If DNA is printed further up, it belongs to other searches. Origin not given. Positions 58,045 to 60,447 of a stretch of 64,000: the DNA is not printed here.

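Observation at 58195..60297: Unusual single-ORF fusion of a NadD-type NMN/NaMN adenylyltransferase with a Sec14/CRAL-TRIO lipid-binding domain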

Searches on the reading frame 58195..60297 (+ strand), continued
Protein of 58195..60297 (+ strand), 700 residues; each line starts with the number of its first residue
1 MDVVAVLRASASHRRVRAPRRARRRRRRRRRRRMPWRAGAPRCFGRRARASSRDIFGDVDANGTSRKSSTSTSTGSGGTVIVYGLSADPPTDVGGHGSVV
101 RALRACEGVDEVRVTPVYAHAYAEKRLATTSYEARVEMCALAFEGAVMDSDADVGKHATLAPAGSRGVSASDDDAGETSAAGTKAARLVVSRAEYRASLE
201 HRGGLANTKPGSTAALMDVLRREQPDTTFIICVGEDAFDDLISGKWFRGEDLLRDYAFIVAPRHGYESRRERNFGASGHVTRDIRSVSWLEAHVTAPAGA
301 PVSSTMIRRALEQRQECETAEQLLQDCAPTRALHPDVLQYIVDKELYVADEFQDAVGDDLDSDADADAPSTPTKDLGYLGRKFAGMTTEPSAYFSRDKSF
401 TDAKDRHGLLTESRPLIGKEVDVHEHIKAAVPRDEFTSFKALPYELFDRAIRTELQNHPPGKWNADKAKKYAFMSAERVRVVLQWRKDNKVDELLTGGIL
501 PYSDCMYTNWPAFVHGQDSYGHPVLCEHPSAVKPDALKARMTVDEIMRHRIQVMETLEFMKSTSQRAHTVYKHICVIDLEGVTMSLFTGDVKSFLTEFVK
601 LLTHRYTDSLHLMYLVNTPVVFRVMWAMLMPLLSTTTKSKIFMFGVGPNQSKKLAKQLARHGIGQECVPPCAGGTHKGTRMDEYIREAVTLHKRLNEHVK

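Call 42: find_encoding_contigs(protein=window:58195-60297:+, flank=3000, max_places=4)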
Protein window:58195-60297:+ (700 aa): 2 contigs read that carry it; 2 places shown.
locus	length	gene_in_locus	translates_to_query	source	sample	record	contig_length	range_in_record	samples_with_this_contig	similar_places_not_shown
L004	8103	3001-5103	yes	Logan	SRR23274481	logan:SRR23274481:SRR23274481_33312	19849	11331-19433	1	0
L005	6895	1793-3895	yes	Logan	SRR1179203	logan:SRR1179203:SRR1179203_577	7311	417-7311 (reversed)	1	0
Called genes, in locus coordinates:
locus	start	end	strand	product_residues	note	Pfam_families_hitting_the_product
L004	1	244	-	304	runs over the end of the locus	PF03372:Exo_endo_phos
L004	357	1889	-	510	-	-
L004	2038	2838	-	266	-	PF01174:SNO, PF07685:GATase_3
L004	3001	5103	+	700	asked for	PF00650:CRAL_TRIO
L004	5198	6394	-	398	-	PF01070:FMN_dh, PF01645:Glu_synthase (faint)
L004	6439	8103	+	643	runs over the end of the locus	-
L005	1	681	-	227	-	?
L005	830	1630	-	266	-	PF01174:SNO, PF07685:GATase_3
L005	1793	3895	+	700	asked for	PF00650:CRAL_TRIO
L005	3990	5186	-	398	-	PF01070:FMN_dh, PF01645:Glu_synthase (faint)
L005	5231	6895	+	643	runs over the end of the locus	-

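Call 64: list_cluster_members(proteins=[P0005, P0006, P0009, P0011, P0013, P0022, P0066])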
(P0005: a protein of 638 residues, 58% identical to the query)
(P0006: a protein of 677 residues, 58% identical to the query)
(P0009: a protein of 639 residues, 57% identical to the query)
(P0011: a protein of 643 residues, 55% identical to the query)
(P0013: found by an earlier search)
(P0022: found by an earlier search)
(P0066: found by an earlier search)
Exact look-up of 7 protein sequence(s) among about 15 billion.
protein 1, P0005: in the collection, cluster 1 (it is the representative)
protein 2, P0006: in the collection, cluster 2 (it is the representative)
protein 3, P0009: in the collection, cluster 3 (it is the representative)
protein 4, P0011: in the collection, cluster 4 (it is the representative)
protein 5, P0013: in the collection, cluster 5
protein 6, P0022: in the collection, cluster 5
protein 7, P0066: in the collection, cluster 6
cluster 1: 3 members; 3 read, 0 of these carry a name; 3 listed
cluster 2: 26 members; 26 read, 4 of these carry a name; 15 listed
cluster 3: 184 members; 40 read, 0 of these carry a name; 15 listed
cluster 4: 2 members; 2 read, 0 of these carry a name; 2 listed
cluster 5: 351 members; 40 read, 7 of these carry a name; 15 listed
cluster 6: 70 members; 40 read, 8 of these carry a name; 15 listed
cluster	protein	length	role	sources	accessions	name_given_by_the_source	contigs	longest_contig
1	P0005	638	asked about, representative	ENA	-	-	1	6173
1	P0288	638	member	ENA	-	-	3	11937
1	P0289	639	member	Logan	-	-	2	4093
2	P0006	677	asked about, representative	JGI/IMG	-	-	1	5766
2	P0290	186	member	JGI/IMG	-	hypothetical protein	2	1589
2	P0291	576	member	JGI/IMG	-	nicotinic acid mononucleotide adenylyltransferase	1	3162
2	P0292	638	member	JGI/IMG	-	nicotinic acid mononucleotide adenylyltransferase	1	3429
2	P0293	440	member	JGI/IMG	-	hypothetical protein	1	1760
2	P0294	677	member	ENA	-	-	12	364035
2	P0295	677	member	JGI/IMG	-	-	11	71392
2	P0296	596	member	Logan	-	-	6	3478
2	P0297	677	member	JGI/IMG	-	-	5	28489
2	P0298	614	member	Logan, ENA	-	-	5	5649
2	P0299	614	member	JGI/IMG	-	-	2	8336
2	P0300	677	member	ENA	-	-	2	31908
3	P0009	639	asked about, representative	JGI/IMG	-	-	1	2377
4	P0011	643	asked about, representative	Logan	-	-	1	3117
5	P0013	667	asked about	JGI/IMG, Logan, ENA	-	nicotinic acid mononucleotide adenylyltransferase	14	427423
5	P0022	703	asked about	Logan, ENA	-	-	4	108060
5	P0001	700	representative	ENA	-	-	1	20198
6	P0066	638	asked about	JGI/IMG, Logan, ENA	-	-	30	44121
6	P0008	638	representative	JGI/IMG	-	-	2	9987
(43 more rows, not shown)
